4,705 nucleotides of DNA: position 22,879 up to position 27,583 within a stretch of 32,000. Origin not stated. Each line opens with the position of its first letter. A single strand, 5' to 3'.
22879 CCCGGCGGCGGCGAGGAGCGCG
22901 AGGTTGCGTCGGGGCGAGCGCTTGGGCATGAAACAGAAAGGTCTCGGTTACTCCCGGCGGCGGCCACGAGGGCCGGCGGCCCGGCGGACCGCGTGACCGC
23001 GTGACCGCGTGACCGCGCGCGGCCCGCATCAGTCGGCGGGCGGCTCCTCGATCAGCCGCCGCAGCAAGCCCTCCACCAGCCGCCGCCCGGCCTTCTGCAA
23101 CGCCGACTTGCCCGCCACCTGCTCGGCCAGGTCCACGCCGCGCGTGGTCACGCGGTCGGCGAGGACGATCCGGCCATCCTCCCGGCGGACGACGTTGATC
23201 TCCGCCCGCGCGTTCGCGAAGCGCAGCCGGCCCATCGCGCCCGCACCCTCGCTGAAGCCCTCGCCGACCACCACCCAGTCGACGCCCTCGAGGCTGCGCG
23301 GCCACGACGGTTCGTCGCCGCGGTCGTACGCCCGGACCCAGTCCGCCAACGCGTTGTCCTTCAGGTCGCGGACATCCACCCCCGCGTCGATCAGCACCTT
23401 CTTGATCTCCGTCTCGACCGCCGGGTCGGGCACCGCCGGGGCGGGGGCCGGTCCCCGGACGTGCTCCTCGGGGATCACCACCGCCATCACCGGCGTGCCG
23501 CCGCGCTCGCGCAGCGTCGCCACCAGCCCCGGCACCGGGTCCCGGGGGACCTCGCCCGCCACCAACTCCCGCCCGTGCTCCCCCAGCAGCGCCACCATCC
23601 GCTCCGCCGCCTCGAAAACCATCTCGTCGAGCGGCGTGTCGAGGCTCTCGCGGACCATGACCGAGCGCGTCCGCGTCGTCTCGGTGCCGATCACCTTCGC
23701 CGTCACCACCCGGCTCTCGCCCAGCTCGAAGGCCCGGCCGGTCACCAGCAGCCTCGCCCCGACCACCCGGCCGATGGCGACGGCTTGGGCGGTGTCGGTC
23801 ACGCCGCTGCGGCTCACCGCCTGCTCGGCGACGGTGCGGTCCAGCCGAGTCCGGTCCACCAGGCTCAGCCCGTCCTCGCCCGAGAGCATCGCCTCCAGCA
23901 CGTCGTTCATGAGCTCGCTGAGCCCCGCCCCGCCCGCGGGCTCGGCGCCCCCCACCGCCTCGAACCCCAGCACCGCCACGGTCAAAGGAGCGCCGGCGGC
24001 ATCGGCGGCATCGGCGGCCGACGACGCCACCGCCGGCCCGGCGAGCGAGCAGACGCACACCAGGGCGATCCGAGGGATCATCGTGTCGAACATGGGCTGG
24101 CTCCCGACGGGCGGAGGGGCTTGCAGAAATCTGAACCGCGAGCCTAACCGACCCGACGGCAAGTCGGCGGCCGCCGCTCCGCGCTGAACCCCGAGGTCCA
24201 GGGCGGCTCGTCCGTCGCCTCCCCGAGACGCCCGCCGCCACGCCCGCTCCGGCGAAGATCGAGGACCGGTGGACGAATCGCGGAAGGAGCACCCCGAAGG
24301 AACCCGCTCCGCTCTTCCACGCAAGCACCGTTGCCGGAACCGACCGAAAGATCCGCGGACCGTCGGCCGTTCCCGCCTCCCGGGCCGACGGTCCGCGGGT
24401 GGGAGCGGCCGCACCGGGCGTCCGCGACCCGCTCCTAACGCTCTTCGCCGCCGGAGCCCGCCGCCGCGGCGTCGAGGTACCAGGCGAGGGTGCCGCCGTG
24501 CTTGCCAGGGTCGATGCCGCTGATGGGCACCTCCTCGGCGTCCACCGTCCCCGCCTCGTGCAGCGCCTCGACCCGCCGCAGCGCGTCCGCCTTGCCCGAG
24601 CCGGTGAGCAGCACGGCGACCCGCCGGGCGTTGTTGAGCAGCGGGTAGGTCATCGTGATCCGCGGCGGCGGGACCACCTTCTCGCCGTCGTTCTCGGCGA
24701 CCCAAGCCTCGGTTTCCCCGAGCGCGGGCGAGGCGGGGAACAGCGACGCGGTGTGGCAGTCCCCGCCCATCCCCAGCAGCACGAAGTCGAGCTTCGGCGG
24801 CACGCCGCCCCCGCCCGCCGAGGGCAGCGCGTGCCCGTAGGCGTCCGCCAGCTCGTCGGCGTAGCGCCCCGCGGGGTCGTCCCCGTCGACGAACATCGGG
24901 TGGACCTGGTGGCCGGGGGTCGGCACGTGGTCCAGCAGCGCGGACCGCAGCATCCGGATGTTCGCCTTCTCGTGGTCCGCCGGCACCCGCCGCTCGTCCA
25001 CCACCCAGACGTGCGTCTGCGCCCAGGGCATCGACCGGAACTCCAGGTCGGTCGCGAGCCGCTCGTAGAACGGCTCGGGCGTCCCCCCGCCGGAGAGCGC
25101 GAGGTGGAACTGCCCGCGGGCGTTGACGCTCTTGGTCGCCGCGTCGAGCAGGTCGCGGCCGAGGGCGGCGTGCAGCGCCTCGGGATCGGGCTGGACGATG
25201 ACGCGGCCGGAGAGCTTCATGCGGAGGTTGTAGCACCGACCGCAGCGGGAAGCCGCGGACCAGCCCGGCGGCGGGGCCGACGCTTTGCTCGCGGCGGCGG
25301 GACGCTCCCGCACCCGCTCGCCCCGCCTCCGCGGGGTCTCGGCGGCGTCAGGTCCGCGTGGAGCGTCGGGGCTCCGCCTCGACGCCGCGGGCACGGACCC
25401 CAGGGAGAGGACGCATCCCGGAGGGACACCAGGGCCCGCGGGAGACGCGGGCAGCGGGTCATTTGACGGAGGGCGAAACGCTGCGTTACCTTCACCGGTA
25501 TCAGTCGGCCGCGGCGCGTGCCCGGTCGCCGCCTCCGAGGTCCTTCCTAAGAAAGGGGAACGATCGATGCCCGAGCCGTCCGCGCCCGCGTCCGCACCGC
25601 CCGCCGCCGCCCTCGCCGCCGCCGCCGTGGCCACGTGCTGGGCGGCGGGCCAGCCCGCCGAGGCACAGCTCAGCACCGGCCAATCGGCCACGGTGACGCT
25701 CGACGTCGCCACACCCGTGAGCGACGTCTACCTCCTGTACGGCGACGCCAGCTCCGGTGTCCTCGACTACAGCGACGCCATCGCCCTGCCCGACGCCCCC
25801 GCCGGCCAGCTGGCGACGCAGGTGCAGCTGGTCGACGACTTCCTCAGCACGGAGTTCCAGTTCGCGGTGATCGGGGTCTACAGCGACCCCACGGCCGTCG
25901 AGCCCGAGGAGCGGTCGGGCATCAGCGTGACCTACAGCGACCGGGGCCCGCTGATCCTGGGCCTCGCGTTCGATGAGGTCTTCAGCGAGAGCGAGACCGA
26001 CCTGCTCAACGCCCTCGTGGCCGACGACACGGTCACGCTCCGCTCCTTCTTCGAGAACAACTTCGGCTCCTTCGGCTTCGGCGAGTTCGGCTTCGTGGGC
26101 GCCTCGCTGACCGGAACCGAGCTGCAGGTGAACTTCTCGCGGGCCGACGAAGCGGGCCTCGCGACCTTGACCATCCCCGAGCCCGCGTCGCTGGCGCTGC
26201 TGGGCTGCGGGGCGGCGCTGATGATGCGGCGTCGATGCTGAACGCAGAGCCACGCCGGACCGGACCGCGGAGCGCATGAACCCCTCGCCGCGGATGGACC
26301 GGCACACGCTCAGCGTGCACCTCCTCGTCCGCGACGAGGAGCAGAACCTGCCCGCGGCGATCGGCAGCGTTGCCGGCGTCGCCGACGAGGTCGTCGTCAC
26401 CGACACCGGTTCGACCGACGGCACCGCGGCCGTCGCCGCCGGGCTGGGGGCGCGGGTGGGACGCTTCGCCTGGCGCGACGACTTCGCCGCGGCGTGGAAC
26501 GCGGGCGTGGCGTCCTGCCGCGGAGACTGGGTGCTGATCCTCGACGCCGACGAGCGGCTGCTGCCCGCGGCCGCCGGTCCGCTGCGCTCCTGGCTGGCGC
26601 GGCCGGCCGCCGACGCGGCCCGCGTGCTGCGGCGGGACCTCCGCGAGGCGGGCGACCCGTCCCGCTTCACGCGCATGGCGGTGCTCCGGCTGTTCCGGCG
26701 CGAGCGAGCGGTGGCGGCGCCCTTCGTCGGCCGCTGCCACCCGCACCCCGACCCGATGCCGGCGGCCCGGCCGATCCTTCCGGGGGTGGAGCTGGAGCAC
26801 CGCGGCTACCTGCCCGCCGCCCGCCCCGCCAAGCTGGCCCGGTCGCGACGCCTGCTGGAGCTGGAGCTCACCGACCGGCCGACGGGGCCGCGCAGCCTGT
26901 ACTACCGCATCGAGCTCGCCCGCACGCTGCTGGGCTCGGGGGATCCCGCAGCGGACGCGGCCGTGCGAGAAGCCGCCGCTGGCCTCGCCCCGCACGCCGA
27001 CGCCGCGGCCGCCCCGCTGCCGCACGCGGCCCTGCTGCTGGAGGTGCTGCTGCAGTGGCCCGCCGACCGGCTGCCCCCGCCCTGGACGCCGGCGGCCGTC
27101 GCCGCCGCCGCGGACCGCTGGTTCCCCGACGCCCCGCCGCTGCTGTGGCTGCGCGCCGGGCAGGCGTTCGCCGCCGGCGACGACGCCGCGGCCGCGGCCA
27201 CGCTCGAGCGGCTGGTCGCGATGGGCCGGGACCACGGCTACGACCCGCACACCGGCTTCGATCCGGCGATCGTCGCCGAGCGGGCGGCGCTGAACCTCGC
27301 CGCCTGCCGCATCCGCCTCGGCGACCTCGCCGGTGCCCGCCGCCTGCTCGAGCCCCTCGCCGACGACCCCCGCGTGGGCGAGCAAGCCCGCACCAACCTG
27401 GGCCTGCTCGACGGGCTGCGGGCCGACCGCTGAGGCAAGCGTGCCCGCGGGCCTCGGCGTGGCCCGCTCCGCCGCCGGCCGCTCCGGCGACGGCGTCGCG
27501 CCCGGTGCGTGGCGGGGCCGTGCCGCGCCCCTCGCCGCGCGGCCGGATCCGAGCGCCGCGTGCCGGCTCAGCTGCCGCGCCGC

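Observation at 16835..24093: Three-gene envelope operon: CsgG/LpoB-like secreted protein, 1545-aa anchored giant with the same module twice plus ankyrin repeats, and a PDZ protein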

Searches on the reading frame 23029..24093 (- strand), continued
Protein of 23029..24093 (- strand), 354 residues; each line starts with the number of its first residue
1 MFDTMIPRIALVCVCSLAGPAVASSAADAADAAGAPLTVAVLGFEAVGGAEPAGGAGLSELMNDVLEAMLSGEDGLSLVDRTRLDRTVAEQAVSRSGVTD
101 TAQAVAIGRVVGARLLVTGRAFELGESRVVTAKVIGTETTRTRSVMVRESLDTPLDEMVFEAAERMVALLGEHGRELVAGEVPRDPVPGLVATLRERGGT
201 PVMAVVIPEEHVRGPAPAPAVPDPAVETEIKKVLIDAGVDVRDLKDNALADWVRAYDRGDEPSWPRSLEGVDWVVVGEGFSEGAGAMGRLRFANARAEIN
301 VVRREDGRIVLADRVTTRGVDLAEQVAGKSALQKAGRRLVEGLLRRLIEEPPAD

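Call 88: search_protein_families(library=pfam, proteins=[L029:7101-8018:+, L029:8481-9107:-, L029:9104-9883:-, L029:9905-10699:+, L029:10708-11334:+, L029:11396-12193:-, L033:7872-9917:+, L033:9914-10753:+, L033:10780-11598:-, L033:11601-12500:-], max_evalue=0.01)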
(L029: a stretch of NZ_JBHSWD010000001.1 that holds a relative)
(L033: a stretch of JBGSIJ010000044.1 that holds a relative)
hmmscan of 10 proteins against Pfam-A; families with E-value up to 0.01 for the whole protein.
L029:7101-8018:+ (305 aa): 10 families
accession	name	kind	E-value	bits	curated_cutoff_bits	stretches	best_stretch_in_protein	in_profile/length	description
PF00005.33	ABC_tran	-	1.1e-20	75.1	25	1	22-151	2-137/137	ABC transporter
PF16326.10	ABC_tran_CTD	-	2.9e-11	43.9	32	1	238-298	5-68/69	ABC transporter C-terminal domain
PF02463.25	SMC_N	-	3e-06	27.3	40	0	87-184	109-204/220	RecF/RecN/SMC N terminal domain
PF13304.12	AAA_21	-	4.2e-06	27.5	27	1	35-58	3-32/304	AAA domain, putative AbiEii toxin, Type IV TA system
PF13401.12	AAA_22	-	3.3e-05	24.6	27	1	34-166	8-109/130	AAA domain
PF13191.12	AAA_16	-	0.0035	18.3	32.6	1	30-148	23-140/167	AAA ATPase domain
PF13555.12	AAA_29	-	0.0037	17.4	27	1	22-48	13-39/61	P-loop containing region of AAA domain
PF25199.1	nSTAND_NTPase5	-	0.0044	17.3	34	0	29-65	39-74/145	Novel STAND NTPase 5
PF01926.29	MMR_HSR1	-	0.0052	17.3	21.9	0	33-54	1-22/113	50S ribosome-binding GTPase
PF13476.12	AAA_23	-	0.0053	17.8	27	0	22-50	11-38/201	AAA domain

L029:8481-9107:- (208 aa): 8 families
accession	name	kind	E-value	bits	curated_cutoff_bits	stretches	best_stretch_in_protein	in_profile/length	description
PF01266.30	DAO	-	2.7e-16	60.5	27.9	1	6-194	2-209/353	FAD dependent oxidoreductase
PF12831.13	FAD_oxidored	-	9.8e-05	22.2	27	1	6-81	2-74/416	FAD dependent oxidoreductase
PF07992.20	Pyr_redox_2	-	0.0001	22.3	26.1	1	5-37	2-34/291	Pyridine nucleotide-disulphide oxidoreductase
PF01262.27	AlaDh_PNT_C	-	0.00025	21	23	1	6-45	31-70/214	Alanine dehydrogenase/PNT, C-terminal domain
PF13450.12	NAD_binding_8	-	0.00056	20.6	21.9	1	8-36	1-29/68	NAD(P)-binding Rossmann-like domain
PF02737.24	3HCDH_N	-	0.00067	20.1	22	1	7-47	3-43/180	3-hydroxyacyl-CoA dehydrogenase, NAD binding domain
PF01134.28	GIDA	-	0.0038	16.8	22.1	1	7-36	3-29/391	Glucose inhibited division protein A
PF00070.33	Pyr_redox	-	0.0055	17.6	22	1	6-37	2-33/82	Pyridine nucleotide-disulphide oxidoreductase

L029:9104-9883:- (259 aa): 1 family
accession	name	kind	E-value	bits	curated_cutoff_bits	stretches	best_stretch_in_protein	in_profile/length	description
PF05430.17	Methyltransf_30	-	3.7e-33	114.5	22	1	143-258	5-123/124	S-adenosyl-L-methionine-dependent methyltransferase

L029:9905-10699:+ (264 aa): 1 family
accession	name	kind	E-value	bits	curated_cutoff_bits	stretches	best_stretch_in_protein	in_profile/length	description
PF13036.11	LpoB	-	0.0012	19.2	22.3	1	55-141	54-143/147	Peptidoglycan-synthase activator LpoB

L029:10708-11334:+ (208 aa): 1 family
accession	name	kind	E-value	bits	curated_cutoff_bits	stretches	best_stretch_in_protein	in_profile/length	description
PF03783.19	CsgG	-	2.2e-13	50.5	20.8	1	52-185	32-174/210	Curli production assembly/transport component CsgG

L029:11396-12193:- (265 aa): 1 family
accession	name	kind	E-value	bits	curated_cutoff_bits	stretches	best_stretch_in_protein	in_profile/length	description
PF00892.27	EamA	-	1.4e-21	77.6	28.2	2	143-263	17-134/135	EamA-like transporter family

L033:7872-9917:+ (681 aa): 0 families

L033:9914-10753:+ (279 aa): 1 family
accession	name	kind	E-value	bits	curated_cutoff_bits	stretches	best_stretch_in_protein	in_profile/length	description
PF13036.11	LpoB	-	0.0067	16.8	22.3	0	27-111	30-113/147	Peptidoglycan-synthase activator LpoB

L033:10780-11598:- (272 aa): 3 families
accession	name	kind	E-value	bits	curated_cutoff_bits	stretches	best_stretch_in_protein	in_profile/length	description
PF00481.26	PP2C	-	2.7e-14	53.9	20.3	1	35-168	10-144/255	Protein phosphatase 2C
PF13672.11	PP2C_2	-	1.2e-11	45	24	1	56-228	21-180/209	Protein phosphatase 2C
PF07228.17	SpoIIE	-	3.8e-05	24.1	25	1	191-267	102-191/192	Stage II sporulation protein E (SpoIIE)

L033:11601-12500:- (299 aa): 2 families
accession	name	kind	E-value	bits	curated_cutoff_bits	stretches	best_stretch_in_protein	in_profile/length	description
PF00498.31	FHA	-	6.4e-33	113.4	20.7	2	222-287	2-67/67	FHA domain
PF16697.10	Yop-YscD_cpl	-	5.8e-27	94.2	33.2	2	210-295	8-92/94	Inner membrane component of T3SS, cytoplasmic domain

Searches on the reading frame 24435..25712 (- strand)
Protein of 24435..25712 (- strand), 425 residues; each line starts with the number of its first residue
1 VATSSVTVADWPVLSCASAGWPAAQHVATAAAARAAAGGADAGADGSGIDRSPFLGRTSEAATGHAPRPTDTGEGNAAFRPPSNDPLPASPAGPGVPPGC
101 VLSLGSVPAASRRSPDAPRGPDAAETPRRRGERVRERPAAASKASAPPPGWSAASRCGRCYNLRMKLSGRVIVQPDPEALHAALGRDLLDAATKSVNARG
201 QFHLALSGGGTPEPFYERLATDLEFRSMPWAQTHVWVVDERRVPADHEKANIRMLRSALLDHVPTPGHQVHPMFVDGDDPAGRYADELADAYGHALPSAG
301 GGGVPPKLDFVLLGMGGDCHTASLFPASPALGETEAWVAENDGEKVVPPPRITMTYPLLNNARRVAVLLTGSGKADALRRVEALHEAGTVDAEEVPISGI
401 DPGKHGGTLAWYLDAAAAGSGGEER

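Call 12: search_protein_families(library=pfam, proteins=[window:24435-25712:-], max_evalue=0.01)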
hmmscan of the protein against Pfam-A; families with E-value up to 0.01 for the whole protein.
window:24435-25712:- (425 aa): 1 family
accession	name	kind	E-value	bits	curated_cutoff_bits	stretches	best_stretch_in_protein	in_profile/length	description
PF01182.26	Glucosamine_iso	-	1.6e-63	215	27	1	175-409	1-223/225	Glucosamine-6-phosphate isomerases/6-phosphogluconolactonase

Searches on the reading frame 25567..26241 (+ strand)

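Call 12: search_protein_families(library=pfam, proteins=[window:25567-26241:+], max_evalue=0.01)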
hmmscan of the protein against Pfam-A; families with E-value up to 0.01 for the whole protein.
window:25567-26241:+ (224 aa): 1 family
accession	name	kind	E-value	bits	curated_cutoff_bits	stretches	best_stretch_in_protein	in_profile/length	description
PF07589.16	PEP-CTERM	-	0.0015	19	20.7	1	202-223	1-24/24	PEP-CTERM motif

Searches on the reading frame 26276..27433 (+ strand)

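Call 12: search_protein_families(library=pfam, proteins=[window:26276-27433:+], max_evalue=0.01)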
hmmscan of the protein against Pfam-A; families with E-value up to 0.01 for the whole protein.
window:26276-27433:+ (385 aa): 3 families
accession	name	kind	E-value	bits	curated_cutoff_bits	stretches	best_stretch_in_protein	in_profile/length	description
PF00535.33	Glycos_transf_2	-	3.5e-17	63.3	23.3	1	13-117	1-113/168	Glycosyl transferase family 2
PF13704.12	Glyco_tranf_2_4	-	2.5e-05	25.1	27.5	1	19-104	1-95/98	Glycosyl transferase family 2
PF13174.12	TPR_6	-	0.0063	17.5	26.3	0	291-314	3-27/33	Tetratricopeptide repeat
